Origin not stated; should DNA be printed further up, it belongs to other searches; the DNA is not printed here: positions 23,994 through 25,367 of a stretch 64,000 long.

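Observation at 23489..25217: AraL/AraM-like pair: HAD phosphatase coupled to a glycerol-1-phosphate-dehydrogenase-like enzyme in an alphaproteobacterium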

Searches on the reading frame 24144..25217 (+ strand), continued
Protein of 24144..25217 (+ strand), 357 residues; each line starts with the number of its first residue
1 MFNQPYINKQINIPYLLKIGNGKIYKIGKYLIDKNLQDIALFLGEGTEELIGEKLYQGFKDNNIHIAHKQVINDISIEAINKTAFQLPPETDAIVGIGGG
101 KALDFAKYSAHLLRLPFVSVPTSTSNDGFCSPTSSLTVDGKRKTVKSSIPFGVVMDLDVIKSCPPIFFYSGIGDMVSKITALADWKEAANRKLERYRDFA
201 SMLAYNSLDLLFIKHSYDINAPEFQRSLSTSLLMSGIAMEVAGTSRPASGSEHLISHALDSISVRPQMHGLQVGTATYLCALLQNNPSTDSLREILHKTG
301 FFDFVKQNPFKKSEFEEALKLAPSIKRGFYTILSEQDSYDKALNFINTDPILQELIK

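Call 48: get_annotated_region(hit=H14, flank=5000)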
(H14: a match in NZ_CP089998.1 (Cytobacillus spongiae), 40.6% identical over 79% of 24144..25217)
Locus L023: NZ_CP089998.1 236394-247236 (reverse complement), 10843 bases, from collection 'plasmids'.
description: Cytobacillus spongiae strain CY-G plasmid unnamed, complete sequence
organism: Cytobacillus spongiae (NCBI taxid 2901381)
taxonomy: Bacteria; Bacillota; Bacilli; Bacillales; Bacillaceae; Cytobacillus; Cytobacillus spongiae
host: -; source: sponge,Pure culture; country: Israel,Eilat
typing (MOB-suite, as given by PLSDB): non-mobilizable
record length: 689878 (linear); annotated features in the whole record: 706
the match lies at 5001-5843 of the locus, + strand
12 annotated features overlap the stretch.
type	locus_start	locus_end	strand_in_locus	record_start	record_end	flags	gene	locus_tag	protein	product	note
CDS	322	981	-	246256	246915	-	-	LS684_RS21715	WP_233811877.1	O-methyltransferase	GO:0032259 - methylation [Evidence IEA]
CDS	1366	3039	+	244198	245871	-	-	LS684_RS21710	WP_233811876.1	ribonuclease J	-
CDS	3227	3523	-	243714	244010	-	-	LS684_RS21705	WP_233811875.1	putative quinol monooxygenase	-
CDS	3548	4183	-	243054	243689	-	-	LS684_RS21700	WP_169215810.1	nitroreductase family protein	-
CDS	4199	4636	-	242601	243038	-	-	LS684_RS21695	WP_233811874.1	MarR family transcriptional regulator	-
CDS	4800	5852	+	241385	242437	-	-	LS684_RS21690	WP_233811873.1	iron-containing alcohol dehydrogenase family protein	-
CDS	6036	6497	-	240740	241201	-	-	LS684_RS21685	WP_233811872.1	DinB family protein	-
CDS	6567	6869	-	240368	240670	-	-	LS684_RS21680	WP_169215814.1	hypothetical protein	-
CDS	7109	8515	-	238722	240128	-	-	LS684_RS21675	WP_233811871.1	NAD(FAD)-utilizing dehydrogenase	-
CDS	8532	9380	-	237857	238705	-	-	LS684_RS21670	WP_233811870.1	DUF2785 domain-containing protein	-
CDS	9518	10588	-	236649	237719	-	rlmN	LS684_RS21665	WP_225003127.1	23S rRNA (adenine(2503)-C(2))-methyltransferase RlmN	GO:0031167 - rRNA methylation [Evidence IEA]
CDS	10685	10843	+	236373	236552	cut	-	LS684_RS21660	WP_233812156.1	hypothetical protein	-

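Call 49: get_annotated_region(hit=H18, flank=6000)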
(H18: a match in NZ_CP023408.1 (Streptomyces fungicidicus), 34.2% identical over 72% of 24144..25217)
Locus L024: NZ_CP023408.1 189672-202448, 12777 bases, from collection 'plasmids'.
description: Streptomyces fungicidicus strain TXX3120 plasmid p1, complete sequence
organism: Streptomyces fungicidicus (NCBI taxid 68203)
taxonomy: Bacteria; Actinomycetota; Actinomycetes; Kitasatosporales; Streptomycetaceae; Streptomyces; Streptomyces fungicidicus
host: -; source: Pig,cell culture; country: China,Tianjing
typing (MOB-suite, as given by PLSDB): non-mobilizable
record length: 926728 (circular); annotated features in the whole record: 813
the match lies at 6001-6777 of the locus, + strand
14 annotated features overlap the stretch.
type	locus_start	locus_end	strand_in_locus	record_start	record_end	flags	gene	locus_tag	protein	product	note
CDS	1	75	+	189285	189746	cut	-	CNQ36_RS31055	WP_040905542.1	ATP-binding protein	-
CDS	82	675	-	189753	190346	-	idi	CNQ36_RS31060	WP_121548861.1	isopentenyl-diphosphate Delta-isomerase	GO:0008299 - isoprenoid biosynthetic process [Evidence IEA]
CDS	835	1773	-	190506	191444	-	-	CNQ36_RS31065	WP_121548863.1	cation diffusion facilitator family transporter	-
CDS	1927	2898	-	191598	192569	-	galE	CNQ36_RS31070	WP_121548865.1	UDP-glucose 4-epimerase GalE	GO:0006012 - galactose metabolic process [Evidence IEA]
CDS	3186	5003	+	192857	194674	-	-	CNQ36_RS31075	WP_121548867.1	DUF5941 domain-containing protein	-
CDS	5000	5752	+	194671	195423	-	-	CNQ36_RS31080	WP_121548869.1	phosphocholine cytidylyltransferase family protein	-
CDS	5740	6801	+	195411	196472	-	-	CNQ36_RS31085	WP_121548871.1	iron-containing alcohol dehydrogenase family protein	-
CDS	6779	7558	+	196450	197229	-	-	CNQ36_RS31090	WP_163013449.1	CDP-alcohol phosphatidyltransferase family protein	-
CDS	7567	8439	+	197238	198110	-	-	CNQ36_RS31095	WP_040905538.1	glycosyltransferase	-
CDS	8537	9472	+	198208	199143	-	-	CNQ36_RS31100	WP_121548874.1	ABC transporter permease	-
CDS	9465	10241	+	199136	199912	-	-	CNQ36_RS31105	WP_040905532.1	ABC transporter ATP-binding protein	-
CDS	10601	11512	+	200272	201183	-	hpnC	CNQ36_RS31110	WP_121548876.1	squalene synthase HpnC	-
CDS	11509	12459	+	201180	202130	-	hpnD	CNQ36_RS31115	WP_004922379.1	presqualene diphosphate synthase HpnD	GO:0016117 - carotenoid biosynthetic process [Evidence IEA]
CDS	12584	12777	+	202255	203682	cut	hpnE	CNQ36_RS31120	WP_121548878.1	hydroxysqualene dehydroxylase HpnE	-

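Call 50: search_protein_families(library=ncbifam, proteins=[L022:4929-5993:+, L024:5740-6801:+, L018:8899-9948:+, L019:8905-9966:+, L016:5980-7038:+, L012:5938-7047:+, L023:4800-5852:+], max_evalue=1e-10)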
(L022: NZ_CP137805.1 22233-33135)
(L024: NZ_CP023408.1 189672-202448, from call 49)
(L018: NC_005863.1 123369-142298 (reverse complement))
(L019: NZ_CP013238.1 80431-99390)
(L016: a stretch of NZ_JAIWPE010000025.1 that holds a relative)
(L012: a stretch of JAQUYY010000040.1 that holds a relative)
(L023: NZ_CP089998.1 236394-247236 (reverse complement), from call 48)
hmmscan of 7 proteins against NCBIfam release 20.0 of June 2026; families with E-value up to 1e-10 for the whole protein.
L022:4929-5993:+ (354 aa): 2 families
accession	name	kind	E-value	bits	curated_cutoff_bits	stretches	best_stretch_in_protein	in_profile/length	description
NF002022.0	PRK00843.1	equivalog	4.1e-68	229.9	413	1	7-349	13-331/350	NAD(P)-dependent glycerol-1-phosphate dehydrogenase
NF006941.0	PRK09423.1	subfamily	1.2e-13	50.7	336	1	6-282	9-282/367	glycerol dehydrogenase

L024:5740-6801:+ (353 aa): 5 families
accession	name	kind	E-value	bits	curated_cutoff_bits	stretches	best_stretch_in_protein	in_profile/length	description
NF002022.0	PRK00843.1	equivalog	3e-68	230.3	413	1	48-343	50-343/350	NAD(P)-dependent glycerol-1-phosphate dehydrogenase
NF006941.0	PRK09423.1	subfamily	3.2e-27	95.3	336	1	74-311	72-318/367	glycerol dehydrogenase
NF053832.1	GlycoaldRedHalo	equivalog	2.2e-18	66.5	550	1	75-309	73-316/363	glycolaldehyde reductase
NF047954.1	PrpdilGlycDhGldA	equivalog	1.2e-15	57.7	700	1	74-304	72-311/365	bifunctional L-1,2-propanediol dehydrogenase/glycerol dehydrogenase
NF007880.0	PRK10586.1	equivalog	1.4e-11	44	429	1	86-301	86-310/362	oxidoreductase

L018:8899-9948:+ (349 aa): 3 families
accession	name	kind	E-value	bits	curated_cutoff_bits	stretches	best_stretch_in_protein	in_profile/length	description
NF002022.0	PRK00843.1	equivalog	4.4e-57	193.7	413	1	4-329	5-334/350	NAD(P)-dependent glycerol-1-phosphate dehydrogenase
NF006941.0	PRK09423.1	subfamily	3.3e-14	52.5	336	1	17-172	15-174/367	glycerol dehydrogenase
NF047954.1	PrpdilGlycDhGldA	equivalog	1e-11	44.7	700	1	18-172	16-173/365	bifunctional L-1,2-propanediol dehydrogenase/glycerol dehydrogenase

L019:8905-9966:+ (353 aa): 4 families
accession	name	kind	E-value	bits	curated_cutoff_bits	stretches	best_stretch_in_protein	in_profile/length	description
NF002022.0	PRK00843.1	equivalog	3.8e-72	243.2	413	1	2-331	2-332/350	NAD(P)-dependent glycerol-1-phosphate dehydrogenase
NF006941.0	PRK09423.1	subfamily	2.2e-19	69.5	336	1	8-175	5-175/367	glycerol dehydrogenase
NF053832.1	GlycoaldRedHalo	equivalog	1.2e-15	57.6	550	1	14-200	11-198/363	glycolaldehyde reductase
NF047954.1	PrpdilGlycDhGldA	equivalog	1.2e-14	54.3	700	1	17-174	14-174/365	bifunctional L-1,2-propanediol dehydrogenase/glycerol dehydrogenase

L016:5980-7038:+ (352 aa): 2 families
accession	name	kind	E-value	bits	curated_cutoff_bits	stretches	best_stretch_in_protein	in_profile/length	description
NF002022.0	PRK00843.1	equivalog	3.5e-59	200.6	413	1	6-334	6-338/350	NAD(P)-dependent glycerol-1-phosphate dehydrogenase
NF006941.0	PRK09423.1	subfamily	8.2e-12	44.6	336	1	17-172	14-175/367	glycerol dehydrogenase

L012:5938-7047:+ (369 aa): 4 families
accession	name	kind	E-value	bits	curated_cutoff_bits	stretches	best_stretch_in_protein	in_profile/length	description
NF002022.0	PRK00843.1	equivalog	1.6e-73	247.7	413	1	19-356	3-341/350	NAD(P)-dependent glycerol-1-phosphate dehydrogenase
NF006941.0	PRK09423.1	subfamily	1.5e-19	70.1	336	1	24-191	5-175/367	glycerol dehydrogenase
NF047954.1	PrpdilGlycDhGldA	equivalog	1.8e-15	57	700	1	32-230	13-210/365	bifunctional L-1,2-propanediol dehydrogenase/glycerol dehydrogenase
NF053832.1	GlycoaldRedHalo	equivalog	5.6e-15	55.3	550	1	31-209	12-190/363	glycolaldehyde reductase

L023:4800-5852:+ (350 aa): 2 families
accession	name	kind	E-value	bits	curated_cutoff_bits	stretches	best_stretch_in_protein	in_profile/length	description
NF002022.0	PRK00843.1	equivalog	6.3e-65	219.4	413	1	3-336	3-340/350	NAD(P)-dependent glycerol-1-phosphate dehydrogenase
NF006941.0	PRK09423.1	subfamily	3.1e-17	62.5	336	1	11-173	8-176/367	glycerol dehydrogenase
